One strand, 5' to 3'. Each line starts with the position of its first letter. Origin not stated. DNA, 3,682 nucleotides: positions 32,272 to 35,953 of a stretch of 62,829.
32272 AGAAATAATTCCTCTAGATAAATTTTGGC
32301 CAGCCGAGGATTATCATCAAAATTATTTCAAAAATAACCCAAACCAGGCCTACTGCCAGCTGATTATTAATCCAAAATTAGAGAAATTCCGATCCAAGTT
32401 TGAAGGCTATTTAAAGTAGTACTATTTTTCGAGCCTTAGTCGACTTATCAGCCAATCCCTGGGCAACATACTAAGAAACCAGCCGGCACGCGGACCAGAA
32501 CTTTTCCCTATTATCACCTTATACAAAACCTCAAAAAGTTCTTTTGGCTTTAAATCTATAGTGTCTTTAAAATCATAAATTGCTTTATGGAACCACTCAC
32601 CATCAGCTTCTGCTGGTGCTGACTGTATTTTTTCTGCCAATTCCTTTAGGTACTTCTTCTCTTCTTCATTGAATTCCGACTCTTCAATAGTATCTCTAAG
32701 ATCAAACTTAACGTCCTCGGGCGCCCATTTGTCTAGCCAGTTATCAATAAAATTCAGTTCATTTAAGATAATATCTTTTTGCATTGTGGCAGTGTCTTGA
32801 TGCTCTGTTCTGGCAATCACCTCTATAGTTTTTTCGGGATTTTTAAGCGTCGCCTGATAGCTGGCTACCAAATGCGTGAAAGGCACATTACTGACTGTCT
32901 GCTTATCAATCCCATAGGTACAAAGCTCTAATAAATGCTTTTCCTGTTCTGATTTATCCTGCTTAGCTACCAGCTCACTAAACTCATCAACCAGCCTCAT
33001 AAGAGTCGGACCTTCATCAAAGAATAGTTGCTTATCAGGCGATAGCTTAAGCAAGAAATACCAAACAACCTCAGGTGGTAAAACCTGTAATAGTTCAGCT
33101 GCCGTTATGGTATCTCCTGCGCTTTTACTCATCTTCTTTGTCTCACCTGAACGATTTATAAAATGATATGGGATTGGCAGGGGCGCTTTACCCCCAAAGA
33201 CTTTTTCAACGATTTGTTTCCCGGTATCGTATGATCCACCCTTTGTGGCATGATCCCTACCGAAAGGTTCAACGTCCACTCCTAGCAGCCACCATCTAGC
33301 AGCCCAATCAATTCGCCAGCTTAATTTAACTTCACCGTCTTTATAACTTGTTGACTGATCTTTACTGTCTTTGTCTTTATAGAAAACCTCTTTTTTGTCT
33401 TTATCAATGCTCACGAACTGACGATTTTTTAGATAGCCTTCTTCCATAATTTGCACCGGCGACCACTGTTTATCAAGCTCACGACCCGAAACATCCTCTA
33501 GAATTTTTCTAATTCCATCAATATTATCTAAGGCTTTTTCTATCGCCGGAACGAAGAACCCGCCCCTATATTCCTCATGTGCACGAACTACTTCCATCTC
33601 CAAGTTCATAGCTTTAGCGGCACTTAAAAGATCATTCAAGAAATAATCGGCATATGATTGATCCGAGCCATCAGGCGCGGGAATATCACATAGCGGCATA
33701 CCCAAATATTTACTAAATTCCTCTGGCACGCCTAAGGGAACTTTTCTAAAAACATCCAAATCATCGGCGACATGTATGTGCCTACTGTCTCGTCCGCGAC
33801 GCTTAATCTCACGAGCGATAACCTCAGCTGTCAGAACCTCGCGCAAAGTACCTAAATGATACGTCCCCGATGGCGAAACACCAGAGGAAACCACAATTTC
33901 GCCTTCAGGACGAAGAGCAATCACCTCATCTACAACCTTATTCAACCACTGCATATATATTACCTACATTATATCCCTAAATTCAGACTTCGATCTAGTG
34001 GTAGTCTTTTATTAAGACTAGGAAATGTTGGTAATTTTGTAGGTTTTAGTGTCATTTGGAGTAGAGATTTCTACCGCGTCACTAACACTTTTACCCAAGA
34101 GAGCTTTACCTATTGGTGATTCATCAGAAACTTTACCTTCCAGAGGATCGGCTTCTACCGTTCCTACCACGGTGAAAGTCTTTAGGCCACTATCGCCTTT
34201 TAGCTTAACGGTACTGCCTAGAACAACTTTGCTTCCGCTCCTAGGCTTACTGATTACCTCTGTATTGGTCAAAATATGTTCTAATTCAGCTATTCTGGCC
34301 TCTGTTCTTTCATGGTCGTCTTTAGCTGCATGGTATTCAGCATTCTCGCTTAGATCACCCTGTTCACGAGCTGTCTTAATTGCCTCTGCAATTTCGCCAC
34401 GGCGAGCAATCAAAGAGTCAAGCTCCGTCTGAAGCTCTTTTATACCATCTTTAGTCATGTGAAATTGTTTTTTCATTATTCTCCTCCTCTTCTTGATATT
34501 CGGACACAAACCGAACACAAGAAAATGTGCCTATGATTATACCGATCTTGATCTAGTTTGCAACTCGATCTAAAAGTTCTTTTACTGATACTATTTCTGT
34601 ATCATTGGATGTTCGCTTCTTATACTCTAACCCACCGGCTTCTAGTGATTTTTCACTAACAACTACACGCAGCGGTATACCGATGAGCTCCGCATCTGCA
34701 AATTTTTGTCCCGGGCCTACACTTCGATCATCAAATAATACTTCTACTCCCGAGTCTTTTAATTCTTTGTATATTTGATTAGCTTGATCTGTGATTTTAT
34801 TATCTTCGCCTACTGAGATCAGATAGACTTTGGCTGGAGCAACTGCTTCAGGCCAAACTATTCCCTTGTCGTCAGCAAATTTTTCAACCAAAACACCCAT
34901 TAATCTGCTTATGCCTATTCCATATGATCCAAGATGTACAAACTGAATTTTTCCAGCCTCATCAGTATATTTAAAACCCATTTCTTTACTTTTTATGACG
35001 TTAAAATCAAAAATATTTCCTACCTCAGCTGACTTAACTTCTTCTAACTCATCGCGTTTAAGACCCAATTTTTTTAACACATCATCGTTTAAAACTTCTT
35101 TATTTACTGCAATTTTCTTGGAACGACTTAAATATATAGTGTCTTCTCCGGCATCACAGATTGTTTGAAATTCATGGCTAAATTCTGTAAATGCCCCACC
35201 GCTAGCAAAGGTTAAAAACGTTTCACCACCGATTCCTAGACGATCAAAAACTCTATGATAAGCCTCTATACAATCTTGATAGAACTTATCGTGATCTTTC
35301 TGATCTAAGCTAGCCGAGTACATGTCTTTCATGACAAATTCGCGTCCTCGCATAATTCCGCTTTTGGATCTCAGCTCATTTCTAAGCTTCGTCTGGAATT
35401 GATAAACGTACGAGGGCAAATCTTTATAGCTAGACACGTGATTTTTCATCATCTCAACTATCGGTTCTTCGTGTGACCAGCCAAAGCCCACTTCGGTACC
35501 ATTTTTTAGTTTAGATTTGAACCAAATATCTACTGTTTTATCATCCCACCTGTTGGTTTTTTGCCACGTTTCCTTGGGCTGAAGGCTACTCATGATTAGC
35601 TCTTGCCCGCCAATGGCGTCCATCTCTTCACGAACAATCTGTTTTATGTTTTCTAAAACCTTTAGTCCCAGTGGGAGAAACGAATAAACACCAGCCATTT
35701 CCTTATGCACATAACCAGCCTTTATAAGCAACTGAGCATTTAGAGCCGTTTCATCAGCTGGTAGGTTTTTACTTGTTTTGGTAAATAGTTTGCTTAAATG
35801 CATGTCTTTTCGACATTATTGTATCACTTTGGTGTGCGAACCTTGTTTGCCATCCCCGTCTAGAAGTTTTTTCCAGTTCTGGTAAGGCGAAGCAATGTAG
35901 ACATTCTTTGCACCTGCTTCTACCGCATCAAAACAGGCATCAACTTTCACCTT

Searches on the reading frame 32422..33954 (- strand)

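Call 87: search_protein_families(library=pfam, proteins=[window:32422-33954:-], max_evalue=1e-10)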
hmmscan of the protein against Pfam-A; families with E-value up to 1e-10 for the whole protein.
window:32422-33954:- (510 aa): 1 family
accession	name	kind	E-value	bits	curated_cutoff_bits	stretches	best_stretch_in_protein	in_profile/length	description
PF01921.24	tRNA-synt_1f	-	2.1e-101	339.9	27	1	2-340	2-347/360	tRNA synthetases class I (K)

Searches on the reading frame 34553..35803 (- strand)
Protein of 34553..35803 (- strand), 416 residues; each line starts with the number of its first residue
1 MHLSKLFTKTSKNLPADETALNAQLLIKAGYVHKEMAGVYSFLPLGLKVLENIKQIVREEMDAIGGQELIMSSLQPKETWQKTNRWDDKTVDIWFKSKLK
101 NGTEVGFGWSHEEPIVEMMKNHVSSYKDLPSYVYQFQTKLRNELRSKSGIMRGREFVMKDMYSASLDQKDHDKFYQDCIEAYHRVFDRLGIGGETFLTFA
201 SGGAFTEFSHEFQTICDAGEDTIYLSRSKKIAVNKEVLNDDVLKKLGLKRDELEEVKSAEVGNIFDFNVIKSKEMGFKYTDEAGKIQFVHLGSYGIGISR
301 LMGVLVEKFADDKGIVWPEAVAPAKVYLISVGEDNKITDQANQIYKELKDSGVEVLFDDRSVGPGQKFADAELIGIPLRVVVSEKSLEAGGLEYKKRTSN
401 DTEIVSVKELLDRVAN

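Call 87: search_protein_families(library=pfam, proteins=[window:34553-35803:-], max_evalue=1e-10)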
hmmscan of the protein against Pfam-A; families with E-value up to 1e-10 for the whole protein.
window:34553-35803:- (416 aa): 2 families
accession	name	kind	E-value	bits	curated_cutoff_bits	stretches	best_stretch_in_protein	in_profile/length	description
PF00587.30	tRNA-synt_2b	-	2.2e-25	90.2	29.3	1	99-308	5-178/179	tRNA synthetase class II core domain (G, H, P, S and T)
PF03129.25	HGTP_anticodon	-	4.7e-21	75.2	21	1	325-415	1-92/94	Anticodon binding domain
